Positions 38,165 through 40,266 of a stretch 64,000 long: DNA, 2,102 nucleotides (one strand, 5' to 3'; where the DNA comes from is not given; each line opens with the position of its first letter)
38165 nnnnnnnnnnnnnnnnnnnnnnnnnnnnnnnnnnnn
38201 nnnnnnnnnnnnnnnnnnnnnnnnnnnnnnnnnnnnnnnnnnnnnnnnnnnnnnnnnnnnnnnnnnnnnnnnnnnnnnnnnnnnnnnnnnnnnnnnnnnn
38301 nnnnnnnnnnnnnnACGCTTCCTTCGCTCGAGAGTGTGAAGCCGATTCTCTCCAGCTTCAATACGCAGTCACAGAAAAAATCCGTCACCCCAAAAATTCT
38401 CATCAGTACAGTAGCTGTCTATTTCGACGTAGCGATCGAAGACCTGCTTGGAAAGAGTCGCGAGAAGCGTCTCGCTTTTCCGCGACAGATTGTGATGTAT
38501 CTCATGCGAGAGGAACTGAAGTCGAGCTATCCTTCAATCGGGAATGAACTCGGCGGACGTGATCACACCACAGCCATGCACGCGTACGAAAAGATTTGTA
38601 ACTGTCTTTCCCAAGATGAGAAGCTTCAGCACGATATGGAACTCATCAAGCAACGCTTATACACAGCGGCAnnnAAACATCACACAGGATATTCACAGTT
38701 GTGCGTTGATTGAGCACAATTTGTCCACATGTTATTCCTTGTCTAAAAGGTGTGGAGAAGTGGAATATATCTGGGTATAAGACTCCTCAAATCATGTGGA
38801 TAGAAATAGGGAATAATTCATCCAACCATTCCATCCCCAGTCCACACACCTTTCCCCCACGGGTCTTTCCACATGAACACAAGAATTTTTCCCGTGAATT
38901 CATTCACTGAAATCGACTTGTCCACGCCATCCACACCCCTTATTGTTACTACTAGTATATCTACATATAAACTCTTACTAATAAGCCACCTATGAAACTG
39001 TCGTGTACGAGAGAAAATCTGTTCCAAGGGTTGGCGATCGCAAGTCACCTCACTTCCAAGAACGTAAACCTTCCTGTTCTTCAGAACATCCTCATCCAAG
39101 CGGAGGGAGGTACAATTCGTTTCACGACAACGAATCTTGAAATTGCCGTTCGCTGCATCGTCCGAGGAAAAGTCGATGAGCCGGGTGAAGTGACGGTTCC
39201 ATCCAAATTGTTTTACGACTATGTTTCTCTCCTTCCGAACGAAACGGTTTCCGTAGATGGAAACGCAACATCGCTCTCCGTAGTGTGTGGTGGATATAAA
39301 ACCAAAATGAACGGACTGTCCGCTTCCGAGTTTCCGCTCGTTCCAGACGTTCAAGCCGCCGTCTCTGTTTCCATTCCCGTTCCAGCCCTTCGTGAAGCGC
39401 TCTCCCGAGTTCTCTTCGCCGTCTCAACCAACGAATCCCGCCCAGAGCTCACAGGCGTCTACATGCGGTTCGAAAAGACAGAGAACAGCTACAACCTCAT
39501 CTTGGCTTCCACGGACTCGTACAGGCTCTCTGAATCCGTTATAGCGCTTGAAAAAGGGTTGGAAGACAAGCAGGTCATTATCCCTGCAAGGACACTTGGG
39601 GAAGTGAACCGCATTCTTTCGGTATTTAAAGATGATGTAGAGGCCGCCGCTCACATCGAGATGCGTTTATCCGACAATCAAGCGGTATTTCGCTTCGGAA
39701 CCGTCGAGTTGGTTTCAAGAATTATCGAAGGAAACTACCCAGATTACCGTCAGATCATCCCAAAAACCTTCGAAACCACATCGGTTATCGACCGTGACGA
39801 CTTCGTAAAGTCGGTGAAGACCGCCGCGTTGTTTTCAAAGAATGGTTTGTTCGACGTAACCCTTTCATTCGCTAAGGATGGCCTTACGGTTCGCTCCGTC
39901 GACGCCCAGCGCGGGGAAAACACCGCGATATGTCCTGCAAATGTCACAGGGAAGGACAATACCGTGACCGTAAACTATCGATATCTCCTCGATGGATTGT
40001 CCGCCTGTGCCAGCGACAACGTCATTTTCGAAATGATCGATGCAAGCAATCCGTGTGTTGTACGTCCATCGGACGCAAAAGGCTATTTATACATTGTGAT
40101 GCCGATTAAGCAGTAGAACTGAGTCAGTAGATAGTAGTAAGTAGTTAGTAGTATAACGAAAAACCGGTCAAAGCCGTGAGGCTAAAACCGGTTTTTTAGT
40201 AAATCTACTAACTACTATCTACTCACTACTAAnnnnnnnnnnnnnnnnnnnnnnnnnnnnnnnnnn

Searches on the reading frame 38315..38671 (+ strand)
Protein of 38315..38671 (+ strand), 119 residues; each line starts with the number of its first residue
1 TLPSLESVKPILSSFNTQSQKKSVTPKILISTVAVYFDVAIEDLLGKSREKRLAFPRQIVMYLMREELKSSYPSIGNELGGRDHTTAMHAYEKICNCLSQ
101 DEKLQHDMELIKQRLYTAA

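Call 74: search_solved_structures(query=window:38315-38671:+, show_alignments=1, max_evalue=0.00001)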
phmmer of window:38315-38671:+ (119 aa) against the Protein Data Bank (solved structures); distinct sequences matched with E-value up to 0.00001: 5.
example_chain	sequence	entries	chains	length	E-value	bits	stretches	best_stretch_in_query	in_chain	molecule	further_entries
8btg_A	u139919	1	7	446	8.3e-24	87.7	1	17-115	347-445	Chromosomal replication initiator protein DnaA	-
1j1v_A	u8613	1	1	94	4.8e-15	59.5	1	29-108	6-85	Chromosomal replication initiator protein dnaA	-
3pvp_A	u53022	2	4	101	1.5e-13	54.7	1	28-110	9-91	Chromosomal replication initiator protein dnaA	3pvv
2hcb_A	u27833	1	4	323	2.5e-09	41.2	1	28-114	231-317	Chromosomal replication initiator protein dnaA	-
1l8q_A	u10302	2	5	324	2.5e-09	41.2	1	28-114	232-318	Chromosomal replication initiator protein dnaA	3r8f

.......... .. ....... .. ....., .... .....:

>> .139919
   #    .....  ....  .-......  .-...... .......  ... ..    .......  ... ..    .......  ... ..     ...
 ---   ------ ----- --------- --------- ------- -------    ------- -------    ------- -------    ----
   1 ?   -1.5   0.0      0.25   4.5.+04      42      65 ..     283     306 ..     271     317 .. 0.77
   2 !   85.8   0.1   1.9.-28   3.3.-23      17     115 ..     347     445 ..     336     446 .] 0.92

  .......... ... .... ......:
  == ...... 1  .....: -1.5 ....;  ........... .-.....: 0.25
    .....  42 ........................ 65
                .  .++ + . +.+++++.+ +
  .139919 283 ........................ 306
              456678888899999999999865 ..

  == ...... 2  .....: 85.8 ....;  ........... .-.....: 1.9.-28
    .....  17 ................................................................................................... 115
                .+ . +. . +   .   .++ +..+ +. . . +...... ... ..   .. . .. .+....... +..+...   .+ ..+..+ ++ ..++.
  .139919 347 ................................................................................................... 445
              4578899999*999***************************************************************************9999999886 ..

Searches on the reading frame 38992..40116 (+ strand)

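Call 6: search_protein_families(library=pfam, proteins=[window:38992-40116:+])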
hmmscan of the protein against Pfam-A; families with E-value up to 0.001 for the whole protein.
window:38992-40116:+ (374 aa): 3 families
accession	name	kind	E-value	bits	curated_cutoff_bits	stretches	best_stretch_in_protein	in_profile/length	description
PF00712.24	DNA_pol3_beta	-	1.7e-28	99.6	24.4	2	1-118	1-120/120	DNA polymerase III beta subunit, N-terminal domain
PF02767.21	DNA_pol3_beta_2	-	3.6e-26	92.2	27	1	128-251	2-116/116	DNA polymerase III beta subunit, central domain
PF02768.20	DNA_pol3_beta_3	-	9.8e-20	71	27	1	253-372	1-120/121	DNA polymerase III beta subunit, C-terminal domain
